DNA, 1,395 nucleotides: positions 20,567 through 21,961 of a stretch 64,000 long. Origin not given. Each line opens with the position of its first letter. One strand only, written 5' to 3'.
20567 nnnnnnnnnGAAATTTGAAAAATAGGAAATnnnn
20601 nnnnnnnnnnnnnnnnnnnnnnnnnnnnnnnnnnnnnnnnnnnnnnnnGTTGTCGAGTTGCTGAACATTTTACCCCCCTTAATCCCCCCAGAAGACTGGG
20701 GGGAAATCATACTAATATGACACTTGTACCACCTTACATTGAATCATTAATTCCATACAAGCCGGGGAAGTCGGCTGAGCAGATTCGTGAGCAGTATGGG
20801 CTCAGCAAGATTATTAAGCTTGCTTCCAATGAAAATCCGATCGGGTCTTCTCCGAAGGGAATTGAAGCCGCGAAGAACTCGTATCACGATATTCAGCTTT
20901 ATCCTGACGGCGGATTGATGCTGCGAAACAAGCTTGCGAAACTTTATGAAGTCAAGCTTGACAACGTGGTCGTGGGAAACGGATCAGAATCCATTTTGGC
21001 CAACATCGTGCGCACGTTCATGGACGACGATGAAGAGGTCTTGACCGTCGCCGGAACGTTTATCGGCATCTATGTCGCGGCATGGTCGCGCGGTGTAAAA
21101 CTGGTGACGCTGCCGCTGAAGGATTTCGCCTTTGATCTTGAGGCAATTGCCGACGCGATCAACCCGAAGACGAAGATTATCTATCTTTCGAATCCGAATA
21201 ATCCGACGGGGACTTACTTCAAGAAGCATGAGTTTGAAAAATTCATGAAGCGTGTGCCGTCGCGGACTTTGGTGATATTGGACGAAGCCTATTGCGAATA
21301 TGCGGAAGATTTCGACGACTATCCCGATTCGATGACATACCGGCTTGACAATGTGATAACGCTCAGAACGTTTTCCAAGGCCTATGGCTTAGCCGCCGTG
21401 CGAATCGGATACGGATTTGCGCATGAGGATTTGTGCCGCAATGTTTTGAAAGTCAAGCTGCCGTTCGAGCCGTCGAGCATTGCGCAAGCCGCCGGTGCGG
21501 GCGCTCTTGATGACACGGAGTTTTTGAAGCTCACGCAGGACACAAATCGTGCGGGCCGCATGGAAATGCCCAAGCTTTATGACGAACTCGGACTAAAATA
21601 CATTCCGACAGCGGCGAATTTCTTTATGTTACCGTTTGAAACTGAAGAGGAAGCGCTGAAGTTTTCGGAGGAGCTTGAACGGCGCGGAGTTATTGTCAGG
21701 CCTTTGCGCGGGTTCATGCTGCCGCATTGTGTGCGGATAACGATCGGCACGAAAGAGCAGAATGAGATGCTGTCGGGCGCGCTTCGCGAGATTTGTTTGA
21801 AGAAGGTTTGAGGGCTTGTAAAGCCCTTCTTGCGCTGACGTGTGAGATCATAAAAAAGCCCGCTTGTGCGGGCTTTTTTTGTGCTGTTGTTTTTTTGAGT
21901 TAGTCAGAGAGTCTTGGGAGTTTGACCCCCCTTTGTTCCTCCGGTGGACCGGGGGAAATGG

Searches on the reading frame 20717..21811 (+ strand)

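Call 31: search_protein_families(library=pfam, proteins=[window:20717-21811:+], max_evalue=0.01)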
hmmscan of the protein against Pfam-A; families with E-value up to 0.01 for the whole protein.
window:20717-21811:+ (364 aa): 5 families
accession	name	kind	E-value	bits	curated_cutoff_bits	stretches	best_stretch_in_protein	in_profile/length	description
PF00155.27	Aminotran_1_2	-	5.4e-54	184.2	19.7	1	31-354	2-359/361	Aminotransferase class I and II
PF00266.25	Aminotran_5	-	2.8e-05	23.7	21.5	1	70-191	49-177/371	Aminotransferase class-V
PF01041.23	DegT_DnrJ_EryC1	-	0.00034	20.4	19.8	1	82-155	41-116/360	DegT/DnrJ/EryC1/StrS aminotransferase family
PF04864.19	Alliinase_C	-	0.00053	19.4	22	1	83-237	68-210/363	Allinase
PF01053.26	Cys_Met_Meta_PP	-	0.0047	16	27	1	71-192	59-176/381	Cys/Met metabolism PLP-dependent enzyme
